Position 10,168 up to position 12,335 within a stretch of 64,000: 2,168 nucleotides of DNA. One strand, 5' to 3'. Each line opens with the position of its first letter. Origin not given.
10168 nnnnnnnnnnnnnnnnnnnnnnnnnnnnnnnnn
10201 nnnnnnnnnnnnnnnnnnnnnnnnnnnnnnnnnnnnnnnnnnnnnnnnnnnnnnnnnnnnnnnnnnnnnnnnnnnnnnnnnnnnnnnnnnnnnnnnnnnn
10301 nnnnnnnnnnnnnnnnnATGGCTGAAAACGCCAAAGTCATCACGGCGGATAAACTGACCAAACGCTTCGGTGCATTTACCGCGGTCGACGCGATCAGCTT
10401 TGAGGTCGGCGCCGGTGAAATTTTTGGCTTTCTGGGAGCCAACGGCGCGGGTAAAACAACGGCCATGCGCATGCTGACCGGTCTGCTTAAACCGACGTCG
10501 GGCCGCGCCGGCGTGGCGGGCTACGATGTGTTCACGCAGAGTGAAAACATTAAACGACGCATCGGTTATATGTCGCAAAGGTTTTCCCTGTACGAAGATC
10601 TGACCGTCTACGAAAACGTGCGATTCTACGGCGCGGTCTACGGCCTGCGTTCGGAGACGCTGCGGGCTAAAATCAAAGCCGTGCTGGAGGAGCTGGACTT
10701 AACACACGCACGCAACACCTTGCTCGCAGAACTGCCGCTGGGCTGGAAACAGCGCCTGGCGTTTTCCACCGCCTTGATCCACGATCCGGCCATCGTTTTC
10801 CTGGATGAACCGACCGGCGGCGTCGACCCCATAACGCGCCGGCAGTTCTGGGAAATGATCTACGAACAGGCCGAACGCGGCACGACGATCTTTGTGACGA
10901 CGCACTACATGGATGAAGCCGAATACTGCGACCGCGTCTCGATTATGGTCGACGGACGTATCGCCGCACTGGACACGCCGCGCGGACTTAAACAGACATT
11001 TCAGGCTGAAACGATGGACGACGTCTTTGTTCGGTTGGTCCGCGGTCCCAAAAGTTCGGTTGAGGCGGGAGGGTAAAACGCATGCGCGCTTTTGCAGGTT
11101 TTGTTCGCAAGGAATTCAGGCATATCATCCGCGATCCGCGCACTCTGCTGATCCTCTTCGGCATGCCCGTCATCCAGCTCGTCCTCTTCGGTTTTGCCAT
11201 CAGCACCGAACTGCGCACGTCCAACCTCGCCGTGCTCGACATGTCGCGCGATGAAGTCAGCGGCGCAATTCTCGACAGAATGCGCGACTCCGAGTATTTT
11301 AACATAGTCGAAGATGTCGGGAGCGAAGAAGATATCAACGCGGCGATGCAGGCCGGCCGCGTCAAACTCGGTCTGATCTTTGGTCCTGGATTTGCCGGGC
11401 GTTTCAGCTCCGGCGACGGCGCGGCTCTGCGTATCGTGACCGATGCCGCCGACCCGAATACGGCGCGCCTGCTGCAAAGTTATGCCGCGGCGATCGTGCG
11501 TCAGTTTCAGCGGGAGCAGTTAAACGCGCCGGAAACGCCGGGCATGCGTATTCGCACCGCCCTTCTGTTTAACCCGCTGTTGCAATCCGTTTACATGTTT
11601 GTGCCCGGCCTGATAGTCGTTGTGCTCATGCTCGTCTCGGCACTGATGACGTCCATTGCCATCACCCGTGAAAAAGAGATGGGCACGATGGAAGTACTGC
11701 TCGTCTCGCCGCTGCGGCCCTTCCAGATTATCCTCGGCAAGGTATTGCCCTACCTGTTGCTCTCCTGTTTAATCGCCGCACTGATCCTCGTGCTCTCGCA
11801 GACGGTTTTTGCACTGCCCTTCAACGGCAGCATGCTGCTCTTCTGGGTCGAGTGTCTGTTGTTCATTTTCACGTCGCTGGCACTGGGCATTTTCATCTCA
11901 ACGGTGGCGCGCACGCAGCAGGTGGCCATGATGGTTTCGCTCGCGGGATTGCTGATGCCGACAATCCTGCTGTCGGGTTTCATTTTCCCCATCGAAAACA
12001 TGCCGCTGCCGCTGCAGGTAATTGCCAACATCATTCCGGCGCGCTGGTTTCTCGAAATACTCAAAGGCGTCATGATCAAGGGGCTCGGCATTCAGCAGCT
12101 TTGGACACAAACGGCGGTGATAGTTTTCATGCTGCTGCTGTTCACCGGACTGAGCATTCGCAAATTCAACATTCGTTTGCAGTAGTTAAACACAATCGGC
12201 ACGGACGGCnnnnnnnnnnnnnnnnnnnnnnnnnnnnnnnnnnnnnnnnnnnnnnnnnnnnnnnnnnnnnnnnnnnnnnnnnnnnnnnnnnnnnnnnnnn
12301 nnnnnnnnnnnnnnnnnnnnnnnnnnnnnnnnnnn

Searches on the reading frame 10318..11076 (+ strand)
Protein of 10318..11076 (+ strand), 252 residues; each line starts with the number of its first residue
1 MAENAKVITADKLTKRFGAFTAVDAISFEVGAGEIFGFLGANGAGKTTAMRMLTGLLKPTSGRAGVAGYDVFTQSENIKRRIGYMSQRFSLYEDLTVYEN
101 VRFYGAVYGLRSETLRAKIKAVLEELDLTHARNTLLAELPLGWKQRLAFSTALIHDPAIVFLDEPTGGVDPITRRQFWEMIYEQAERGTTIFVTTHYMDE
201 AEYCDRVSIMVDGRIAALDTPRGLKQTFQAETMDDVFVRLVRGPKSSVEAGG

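Call 48: search_protein_families(library=pfam, proteins=[window:10318-11076:+], max_evalue=0.0001)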
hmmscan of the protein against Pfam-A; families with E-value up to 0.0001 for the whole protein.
window:10318-11076:+ (252 aa): 2 families
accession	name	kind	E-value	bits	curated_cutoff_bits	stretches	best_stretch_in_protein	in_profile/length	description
PF00005.33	ABC_tran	-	8.9e-29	101.3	25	1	24-166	2-136/137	ABC transporter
PF13304.12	AAA_21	-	1.1e-12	49.1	27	1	77-196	178-298/304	AAA domain, putative AbiEii toxin, Type IV TA system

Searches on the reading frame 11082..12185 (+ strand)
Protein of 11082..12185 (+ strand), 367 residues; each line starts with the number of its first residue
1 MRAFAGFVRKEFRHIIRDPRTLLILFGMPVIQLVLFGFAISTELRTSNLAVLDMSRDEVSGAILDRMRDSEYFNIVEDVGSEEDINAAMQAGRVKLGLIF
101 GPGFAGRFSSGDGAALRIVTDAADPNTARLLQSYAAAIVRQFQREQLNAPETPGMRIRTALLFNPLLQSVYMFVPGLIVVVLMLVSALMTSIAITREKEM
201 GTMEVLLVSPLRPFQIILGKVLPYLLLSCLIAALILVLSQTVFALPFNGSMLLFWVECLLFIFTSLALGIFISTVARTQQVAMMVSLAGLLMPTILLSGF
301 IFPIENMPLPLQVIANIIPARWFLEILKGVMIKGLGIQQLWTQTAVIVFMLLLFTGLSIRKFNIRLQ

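Call 48: search_protein_families(library=pfam, proteins=[window:11082-12185:+], max_evalue=0.0001)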
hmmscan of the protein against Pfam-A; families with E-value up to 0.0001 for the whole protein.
window:11082-12185:+ (367 aa): 3 families
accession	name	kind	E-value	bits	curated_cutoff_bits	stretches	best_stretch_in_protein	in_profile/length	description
PF12698.13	ABC2_membrane_3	-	4.7e-47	161.2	31.6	1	20-359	2-346/347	ABC-2 family transporter protein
PF01061.29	ABC2_membrane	-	7.7e-29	101.2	26.9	1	137-331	6-210/211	ABC-2 type transporter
PF12679.13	ABC2_membrane_2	-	6e-21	75.4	27.2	1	8-362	4-278/283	ABC-2 family transporter protein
